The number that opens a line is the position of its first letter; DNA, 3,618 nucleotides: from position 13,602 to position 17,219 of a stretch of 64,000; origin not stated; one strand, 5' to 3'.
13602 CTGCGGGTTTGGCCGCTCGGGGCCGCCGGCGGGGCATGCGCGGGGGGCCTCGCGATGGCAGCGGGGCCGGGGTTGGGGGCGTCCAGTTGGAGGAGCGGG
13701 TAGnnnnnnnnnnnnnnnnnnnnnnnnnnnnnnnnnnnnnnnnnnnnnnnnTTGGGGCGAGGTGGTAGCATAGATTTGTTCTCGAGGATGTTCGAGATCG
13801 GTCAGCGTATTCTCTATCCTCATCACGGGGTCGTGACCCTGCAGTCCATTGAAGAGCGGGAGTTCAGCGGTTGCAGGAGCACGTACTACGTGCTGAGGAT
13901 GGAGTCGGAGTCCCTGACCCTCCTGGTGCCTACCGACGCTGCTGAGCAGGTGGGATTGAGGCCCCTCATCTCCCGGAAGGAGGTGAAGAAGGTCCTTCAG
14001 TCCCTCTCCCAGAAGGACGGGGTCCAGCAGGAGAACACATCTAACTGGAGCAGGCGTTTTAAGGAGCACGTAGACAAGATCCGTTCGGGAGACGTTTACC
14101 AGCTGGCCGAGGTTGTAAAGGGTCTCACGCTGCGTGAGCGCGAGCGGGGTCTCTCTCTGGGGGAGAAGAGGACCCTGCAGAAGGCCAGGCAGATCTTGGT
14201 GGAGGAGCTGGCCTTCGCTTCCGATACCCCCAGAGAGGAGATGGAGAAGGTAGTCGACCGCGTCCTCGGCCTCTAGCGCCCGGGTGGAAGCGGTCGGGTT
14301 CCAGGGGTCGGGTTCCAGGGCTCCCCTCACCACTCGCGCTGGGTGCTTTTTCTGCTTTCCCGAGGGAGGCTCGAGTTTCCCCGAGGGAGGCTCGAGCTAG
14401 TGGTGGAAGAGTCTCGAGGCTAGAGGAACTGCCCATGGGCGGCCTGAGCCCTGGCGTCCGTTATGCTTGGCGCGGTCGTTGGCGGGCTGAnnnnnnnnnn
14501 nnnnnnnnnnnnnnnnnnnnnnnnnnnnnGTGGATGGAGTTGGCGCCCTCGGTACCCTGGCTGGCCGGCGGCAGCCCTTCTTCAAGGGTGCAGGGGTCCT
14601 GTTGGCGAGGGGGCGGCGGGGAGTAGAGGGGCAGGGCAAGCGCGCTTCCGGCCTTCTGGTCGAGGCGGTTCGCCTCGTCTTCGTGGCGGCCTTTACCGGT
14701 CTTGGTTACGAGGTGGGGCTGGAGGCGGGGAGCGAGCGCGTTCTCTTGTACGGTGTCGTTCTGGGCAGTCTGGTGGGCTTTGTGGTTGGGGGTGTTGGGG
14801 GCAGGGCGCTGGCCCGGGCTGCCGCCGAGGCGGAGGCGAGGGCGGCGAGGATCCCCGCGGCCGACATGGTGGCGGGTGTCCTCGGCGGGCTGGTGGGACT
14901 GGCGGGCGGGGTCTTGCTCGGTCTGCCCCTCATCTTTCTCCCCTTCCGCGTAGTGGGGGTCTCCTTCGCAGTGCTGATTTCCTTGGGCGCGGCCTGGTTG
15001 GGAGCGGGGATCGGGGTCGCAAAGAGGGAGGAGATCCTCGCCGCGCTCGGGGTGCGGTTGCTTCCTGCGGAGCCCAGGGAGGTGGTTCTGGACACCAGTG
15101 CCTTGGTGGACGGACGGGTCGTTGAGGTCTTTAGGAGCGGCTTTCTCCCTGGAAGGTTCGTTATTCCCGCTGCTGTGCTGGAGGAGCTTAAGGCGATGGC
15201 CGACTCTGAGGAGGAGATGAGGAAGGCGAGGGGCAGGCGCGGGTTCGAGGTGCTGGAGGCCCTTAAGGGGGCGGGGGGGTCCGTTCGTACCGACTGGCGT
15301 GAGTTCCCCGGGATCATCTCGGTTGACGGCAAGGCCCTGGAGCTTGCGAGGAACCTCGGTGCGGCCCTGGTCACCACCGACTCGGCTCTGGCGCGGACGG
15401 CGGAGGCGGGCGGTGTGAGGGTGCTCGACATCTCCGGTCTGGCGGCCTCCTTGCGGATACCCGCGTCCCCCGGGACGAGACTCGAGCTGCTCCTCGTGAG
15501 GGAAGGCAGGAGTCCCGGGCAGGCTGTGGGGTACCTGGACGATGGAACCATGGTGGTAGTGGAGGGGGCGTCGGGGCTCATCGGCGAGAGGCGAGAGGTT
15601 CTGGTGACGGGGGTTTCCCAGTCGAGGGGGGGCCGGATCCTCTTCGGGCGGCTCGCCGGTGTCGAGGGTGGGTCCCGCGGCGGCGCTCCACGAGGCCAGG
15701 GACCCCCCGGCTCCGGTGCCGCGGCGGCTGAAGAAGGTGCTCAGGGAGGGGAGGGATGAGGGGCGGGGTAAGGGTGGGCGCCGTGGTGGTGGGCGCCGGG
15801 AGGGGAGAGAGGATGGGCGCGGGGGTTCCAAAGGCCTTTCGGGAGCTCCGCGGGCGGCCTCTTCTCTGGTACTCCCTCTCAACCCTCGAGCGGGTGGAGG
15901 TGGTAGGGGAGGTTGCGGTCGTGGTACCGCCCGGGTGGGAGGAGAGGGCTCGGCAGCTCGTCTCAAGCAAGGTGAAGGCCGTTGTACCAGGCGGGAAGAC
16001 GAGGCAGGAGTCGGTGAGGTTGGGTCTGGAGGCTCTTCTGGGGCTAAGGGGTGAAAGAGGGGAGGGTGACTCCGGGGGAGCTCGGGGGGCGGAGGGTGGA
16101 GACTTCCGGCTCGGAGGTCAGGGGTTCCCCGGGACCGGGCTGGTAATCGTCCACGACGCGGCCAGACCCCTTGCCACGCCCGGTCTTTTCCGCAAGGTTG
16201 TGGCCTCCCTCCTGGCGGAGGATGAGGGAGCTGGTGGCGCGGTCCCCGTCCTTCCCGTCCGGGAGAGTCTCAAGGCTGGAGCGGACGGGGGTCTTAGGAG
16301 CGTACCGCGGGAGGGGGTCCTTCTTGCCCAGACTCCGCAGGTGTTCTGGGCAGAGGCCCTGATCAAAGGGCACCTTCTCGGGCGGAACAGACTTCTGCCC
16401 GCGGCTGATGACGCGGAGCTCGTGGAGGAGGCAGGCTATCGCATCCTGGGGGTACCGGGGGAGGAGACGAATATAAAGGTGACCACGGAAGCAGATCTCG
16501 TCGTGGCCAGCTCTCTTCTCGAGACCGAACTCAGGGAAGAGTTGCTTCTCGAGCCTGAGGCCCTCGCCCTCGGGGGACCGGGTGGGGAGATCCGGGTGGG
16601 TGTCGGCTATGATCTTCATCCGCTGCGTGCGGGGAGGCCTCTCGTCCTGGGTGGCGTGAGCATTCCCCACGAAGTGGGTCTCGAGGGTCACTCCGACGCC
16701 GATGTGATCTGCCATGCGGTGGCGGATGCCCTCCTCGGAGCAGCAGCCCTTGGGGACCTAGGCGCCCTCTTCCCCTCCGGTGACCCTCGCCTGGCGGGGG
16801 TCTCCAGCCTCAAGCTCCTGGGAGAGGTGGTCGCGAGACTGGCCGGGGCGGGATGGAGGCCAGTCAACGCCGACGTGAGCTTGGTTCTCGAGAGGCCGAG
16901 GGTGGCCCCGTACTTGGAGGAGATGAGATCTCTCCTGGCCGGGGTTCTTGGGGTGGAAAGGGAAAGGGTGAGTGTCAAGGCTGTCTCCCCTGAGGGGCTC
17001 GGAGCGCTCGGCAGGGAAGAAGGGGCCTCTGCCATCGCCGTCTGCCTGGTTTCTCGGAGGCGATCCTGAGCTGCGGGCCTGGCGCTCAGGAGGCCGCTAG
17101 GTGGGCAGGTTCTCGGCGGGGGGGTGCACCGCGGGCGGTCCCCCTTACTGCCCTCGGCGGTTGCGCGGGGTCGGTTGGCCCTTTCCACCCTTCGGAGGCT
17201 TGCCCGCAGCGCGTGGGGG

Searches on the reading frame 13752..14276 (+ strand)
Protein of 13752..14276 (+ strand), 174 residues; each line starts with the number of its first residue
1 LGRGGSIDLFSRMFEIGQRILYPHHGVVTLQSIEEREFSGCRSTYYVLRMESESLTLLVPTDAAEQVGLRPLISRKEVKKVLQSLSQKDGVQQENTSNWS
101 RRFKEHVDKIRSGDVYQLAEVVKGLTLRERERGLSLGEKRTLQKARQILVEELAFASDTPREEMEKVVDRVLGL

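Call 29: search_protein_families(library=pfam, proteins=[window:13752-14276:+], max_evalue=0.0001)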
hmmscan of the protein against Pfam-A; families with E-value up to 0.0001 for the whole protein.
window:13752-14276:+ (174 aa): 2 families
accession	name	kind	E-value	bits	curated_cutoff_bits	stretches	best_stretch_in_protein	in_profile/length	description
PF21095.3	CarD_C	-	4e-29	100.9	23.1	1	80-169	1-87/87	CarD, C-terminal domain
PF02559.22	CarD_TRCF_RID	-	4.6e-10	39.9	23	1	14-73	1-57/57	CarD-like/TRCF RID domain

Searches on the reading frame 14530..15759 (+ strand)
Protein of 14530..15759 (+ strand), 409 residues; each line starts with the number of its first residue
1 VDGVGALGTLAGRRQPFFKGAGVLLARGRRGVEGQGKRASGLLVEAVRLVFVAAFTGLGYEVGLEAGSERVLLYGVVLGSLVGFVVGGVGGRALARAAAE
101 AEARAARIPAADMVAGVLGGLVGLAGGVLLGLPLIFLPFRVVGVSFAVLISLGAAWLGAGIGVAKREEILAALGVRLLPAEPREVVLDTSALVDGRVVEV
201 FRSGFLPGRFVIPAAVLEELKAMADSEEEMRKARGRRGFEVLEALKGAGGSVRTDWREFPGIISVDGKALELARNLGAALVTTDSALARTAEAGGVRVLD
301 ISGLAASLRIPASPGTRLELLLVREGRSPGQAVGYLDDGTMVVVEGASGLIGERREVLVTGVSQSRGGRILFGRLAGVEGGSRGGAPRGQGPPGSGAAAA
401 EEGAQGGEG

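Call 29: search_protein_families(library=pfam, proteins=[window:14530-15759:+], max_evalue=0.0001)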
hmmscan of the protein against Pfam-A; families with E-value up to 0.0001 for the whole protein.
window:14530-15759:+ (409 aa): 1 family
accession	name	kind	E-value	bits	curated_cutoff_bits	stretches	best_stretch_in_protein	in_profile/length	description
PF01938.26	TRAM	-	2.2e-06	27.9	21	1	314-362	4-51/61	TRAM domain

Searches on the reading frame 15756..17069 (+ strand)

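Call 29: search_protein_families(library=pfam, proteins=[window:15756-17069:+], max_evalue=0.0001)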
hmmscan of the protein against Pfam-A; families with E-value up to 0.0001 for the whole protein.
window:15756-17069:+ (437 aa): 3 families
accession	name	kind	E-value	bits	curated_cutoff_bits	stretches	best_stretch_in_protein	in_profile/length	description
PF02542.21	YgbB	-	6.2e-58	196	26.7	1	279-432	1-154/155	YgbB family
PF01128.25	IspD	-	1.2e-46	159.7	27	2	129-256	94-220/221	2-C-methyl-D-erythritol 4-phosphate cytidylyltransferase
PF12804.13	NTP_transf_3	-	6.4e-09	36.6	27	1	9-77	1-64/160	MobA-like NTP transferase domain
